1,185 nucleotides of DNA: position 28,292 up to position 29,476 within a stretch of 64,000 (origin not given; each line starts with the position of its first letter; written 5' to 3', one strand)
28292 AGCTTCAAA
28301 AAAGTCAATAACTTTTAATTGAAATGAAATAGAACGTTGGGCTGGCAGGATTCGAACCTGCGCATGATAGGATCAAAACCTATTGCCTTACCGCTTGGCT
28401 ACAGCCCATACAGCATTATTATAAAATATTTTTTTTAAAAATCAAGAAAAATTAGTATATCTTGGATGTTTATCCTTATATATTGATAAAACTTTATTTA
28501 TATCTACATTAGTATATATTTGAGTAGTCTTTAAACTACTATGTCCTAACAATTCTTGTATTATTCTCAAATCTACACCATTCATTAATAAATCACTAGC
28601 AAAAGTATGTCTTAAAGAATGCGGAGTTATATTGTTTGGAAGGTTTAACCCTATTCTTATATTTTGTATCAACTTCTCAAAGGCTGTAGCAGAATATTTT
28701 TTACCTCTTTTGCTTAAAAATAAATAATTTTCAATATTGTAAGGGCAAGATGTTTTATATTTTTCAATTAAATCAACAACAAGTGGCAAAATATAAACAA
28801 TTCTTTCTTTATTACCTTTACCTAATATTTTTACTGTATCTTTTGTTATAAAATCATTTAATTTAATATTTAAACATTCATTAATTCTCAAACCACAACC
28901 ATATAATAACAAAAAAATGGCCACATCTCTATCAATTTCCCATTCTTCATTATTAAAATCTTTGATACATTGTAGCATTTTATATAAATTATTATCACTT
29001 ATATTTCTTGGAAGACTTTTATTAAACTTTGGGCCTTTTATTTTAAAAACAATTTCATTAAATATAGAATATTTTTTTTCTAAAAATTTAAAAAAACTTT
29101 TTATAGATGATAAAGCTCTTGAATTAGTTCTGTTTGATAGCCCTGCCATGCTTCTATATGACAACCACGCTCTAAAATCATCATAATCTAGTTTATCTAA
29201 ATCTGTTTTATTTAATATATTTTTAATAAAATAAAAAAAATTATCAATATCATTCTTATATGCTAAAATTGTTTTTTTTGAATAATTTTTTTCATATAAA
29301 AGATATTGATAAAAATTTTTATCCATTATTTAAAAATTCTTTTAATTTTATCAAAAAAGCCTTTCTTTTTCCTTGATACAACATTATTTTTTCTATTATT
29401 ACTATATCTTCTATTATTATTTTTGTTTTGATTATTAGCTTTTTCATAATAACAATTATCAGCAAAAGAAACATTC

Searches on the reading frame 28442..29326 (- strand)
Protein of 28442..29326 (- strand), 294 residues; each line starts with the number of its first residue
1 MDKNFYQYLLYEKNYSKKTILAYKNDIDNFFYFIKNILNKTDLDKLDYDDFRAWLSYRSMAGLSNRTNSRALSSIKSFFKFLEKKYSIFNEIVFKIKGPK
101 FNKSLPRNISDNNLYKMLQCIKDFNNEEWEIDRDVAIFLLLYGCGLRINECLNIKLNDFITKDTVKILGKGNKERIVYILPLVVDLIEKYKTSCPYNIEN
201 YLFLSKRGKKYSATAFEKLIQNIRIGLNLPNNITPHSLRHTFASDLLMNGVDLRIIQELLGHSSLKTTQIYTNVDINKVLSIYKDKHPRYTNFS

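Call 29: search_protein_families(library=pfam, proteins=[window:28442-29326:-], max_evalue=0.01)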
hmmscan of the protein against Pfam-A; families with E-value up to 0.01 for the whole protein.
window:28442-29326:- (294 aa): 3 families
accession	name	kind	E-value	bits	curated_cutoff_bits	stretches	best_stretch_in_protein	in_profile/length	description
PF00589.27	Phage_integrase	-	2.4e-36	125.5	27.1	1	132-275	22-169/172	Phage integrase family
PF02899.23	Phage_int_SAM_1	-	2.4e-18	66.6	22.3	1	4-84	3-81/83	Phage integrase, N-terminal SAM-like domain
PF13495.12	Phage_int_SAM_4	-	1.7e-05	25.5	27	1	5-84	5-80/85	Phage integrase, N-terminal SAM-like domain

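Call 30: search_protein_families(library=ncbifam, proteins=[window:28442-29326:-], max_evalue=0.01)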
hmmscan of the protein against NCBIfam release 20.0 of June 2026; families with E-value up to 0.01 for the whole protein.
window:28442-29326:- (294 aa): 14 families
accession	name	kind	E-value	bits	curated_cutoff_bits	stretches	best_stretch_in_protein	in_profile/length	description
TIGR02224.1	recomb_XerC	equivalog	1.3e-85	287.4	335.15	1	4-290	2-293/295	tyrosine recombinase XerC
TIGR02225.1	recomb_XerD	equivalog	3.8e-70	236.5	329.6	1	4-289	2-289/290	site-specific tyrosine recombinase XerD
NF001399.0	PRK00283.1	subfamily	8.3e-65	219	279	1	4-289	11-298/300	tyrosine recombinase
NF040815.2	recomb_XerA_Arch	equivalog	7e-60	202.8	220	1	5-282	3-262/263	site-specific tyrosine recombinase/integron integrase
NF002331.0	PRK01287.1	subfamily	3.7e-36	124.9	371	1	9-288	36-326/365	site-specific tyrosine recombinase XerC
TIGR02249.1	integrase_gron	subfamily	6.6e-35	121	265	2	213-274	239-300/315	integron integrase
NF003462.0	PRK05084.1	equivalog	1.1e-28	100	267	1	131-277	194-347/360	tyrosine recombinase XerS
NF011946.0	PRK15417.1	equivalog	3.1e-18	66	435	2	229-274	270-315/337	integron integrase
NF040693.1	recomb_GmtY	equivalog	2.9e-14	53.2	340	1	201-279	352-437/441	gamma-mobile-trio recombinase GmtY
NF007370.0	PRK09870.1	subfamily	1.7e-13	50.7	221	1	132-287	32-192/200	tyrosine-type DNA invertase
NF007371.0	PRK09871.1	subfamily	1.1e-12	47.9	222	1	131-283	25-183/198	tyrosine-type DNA invertase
NF002685.0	PRK02436.1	equivalog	1.4e-07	31.6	178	1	8-270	7-242/245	site-specific tyrosine recombinase XerD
NF041502.1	integrase_1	equivalog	2.7e-05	23.1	350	1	232-276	318-362/484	site-specific integrase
NF047926.1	integrase_GmtZ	equivalog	0.0015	16.6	600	1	230-279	425-475/784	gamma-mobile-trio integrase GmtZ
